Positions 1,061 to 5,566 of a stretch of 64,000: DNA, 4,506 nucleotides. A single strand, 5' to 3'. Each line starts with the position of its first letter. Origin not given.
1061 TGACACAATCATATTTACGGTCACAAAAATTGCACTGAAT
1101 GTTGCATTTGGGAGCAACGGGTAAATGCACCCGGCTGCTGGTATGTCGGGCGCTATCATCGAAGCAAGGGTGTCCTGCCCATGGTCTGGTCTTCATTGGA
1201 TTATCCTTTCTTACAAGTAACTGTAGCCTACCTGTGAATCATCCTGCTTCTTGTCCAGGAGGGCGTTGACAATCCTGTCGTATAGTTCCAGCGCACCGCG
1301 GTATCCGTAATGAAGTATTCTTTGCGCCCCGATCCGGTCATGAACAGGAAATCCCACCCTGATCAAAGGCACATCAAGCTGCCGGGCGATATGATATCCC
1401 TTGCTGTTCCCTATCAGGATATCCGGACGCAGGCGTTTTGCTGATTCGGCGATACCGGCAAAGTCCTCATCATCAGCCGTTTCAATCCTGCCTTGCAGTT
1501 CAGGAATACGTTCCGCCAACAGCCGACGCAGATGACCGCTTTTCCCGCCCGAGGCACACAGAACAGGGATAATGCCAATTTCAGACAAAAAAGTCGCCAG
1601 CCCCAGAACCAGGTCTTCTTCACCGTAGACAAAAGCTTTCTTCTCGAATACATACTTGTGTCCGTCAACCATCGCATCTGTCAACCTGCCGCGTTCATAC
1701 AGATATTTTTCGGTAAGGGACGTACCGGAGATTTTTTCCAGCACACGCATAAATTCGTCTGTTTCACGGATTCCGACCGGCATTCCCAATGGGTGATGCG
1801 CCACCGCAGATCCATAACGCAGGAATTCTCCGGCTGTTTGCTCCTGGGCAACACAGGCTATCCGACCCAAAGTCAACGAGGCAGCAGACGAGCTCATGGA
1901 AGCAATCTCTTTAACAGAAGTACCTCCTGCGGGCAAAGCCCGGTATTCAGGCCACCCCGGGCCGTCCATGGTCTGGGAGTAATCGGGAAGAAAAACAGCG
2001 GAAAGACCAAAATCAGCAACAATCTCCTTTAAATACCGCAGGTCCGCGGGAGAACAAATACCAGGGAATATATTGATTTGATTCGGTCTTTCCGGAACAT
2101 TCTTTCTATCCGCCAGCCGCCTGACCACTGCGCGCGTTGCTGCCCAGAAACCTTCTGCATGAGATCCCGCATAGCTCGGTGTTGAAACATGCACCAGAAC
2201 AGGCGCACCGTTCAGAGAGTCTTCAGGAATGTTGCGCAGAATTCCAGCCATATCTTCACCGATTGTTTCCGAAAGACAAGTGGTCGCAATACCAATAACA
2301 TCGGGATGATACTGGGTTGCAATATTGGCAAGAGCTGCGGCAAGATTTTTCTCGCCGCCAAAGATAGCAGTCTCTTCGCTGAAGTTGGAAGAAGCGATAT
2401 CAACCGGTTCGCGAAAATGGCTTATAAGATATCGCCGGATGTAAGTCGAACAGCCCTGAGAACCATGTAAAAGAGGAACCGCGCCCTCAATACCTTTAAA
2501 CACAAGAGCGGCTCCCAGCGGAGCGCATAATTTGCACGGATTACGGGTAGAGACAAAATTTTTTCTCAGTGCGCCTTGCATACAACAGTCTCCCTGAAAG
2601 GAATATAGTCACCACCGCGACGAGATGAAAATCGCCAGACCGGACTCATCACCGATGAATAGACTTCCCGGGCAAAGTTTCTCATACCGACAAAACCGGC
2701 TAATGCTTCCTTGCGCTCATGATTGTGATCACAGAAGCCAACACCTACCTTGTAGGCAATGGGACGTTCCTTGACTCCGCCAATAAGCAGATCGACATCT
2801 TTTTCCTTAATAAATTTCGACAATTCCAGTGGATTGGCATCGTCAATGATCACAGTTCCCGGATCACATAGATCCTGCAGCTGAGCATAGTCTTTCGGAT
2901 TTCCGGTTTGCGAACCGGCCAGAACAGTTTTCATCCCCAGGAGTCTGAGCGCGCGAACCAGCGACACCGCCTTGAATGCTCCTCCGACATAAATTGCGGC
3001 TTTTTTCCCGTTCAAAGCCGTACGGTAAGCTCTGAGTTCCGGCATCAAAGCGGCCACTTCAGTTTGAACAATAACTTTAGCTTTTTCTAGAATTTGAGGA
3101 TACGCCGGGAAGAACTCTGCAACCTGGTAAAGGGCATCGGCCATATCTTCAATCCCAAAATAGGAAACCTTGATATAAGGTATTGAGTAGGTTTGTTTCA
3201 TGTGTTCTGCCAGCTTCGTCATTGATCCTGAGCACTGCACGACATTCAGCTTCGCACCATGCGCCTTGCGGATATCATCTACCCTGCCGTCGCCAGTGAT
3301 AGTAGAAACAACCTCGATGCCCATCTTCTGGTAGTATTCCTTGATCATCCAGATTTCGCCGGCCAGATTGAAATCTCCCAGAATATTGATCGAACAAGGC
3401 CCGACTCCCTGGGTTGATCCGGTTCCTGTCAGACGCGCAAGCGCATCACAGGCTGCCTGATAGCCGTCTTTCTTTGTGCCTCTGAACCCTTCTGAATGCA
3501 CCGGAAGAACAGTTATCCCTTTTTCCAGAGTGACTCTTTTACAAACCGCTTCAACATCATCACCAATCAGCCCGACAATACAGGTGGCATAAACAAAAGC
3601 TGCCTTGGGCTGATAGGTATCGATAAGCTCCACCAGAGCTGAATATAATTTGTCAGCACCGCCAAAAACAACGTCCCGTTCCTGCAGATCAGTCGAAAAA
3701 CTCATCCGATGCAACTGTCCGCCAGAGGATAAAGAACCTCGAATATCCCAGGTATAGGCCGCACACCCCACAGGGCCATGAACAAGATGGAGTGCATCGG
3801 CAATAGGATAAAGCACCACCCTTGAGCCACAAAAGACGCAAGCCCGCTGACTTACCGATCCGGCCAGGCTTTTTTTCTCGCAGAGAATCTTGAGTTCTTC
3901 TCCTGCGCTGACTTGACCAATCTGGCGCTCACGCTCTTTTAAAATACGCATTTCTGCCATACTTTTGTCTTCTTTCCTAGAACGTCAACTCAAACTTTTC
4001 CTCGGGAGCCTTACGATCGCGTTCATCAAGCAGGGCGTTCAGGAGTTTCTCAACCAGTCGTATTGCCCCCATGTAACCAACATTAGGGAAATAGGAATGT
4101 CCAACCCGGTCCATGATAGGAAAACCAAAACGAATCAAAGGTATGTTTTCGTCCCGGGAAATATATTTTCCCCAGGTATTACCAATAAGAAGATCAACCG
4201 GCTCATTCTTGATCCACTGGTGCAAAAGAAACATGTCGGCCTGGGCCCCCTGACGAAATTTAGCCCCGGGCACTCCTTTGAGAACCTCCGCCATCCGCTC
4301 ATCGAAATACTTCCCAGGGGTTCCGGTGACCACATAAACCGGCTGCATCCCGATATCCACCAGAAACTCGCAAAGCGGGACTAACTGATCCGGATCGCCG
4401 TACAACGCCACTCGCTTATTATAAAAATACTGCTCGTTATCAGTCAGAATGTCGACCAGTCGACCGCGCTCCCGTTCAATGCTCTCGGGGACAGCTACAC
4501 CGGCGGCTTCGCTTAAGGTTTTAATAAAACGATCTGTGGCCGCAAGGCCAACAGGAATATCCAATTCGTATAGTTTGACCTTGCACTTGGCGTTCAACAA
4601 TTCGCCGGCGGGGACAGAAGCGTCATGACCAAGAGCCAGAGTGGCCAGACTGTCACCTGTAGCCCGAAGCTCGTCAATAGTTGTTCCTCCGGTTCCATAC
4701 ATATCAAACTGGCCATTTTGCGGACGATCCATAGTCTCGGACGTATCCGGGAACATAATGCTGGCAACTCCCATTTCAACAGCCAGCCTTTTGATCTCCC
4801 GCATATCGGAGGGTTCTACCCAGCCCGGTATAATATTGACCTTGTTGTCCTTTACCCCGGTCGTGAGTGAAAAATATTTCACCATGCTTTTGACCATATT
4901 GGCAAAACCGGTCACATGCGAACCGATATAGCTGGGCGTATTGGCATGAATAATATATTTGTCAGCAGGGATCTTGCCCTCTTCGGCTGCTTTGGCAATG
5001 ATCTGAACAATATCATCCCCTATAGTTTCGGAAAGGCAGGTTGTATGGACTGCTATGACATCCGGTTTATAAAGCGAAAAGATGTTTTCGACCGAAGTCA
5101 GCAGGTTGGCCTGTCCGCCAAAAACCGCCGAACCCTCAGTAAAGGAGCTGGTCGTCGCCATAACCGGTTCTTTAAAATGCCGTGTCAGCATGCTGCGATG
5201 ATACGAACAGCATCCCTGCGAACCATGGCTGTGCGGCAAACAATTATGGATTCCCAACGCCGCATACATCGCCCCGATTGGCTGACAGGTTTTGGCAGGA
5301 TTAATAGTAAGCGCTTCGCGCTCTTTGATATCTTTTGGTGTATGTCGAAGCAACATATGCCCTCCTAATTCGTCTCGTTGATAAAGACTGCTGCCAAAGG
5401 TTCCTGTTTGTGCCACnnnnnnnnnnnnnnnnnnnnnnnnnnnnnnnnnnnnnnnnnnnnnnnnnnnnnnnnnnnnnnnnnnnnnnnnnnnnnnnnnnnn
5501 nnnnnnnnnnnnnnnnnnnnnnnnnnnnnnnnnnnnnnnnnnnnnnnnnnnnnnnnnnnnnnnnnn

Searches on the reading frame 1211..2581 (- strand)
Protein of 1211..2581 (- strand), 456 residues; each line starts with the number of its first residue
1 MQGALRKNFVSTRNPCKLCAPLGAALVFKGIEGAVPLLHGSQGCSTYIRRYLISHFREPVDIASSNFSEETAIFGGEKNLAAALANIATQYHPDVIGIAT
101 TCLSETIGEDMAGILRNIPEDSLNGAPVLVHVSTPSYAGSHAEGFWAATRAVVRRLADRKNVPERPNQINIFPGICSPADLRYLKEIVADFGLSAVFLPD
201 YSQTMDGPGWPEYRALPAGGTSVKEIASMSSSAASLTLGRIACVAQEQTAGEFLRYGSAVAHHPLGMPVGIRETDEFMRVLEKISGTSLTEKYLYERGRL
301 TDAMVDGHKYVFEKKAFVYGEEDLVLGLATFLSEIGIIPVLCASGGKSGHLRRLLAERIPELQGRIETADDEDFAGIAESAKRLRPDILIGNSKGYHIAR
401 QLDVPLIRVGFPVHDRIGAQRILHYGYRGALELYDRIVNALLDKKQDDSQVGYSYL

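Call 39: search_protein_families(library=pfam, proteins=[window:1211-2581:-], max_evalue=0.0001)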
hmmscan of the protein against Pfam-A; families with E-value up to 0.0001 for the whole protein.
window:1211-2581:- (456 aa): 1 family
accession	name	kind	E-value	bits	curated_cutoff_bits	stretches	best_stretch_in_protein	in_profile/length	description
PF00148.24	Oxidored_nitro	-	1.7e-119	399.8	28.6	1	19-441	1-398/399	Nitrogenase component 1 type Oxidoreductase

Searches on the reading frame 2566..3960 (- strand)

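Call 39: search_protein_families(library=pfam, proteins=[window:2566-3960:-], max_evalue=0.0001)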
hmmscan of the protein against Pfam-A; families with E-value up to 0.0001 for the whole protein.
window:2566-3960:- (464 aa): 1 family
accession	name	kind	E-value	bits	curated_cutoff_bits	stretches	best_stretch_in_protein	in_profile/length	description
PF00148.24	Oxidored_nitro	-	1.1e-100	337.8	28.6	1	41-437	1-398/399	Nitrogenase component 1 type Oxidoreductase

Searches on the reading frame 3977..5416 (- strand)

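Call 39: search_protein_families(library=pfam, proteins=[window:3977-5416:-], max_evalue=0.0001)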
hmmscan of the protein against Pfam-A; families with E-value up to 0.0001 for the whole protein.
window:3977-5416:- (479 aa): 1 family
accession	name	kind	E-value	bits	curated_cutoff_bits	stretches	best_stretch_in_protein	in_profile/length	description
PF00148.24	Oxidored_nitro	-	3e-135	451.6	28.6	1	44-462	1-398/399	Nitrogenase component 1 type Oxidoreductase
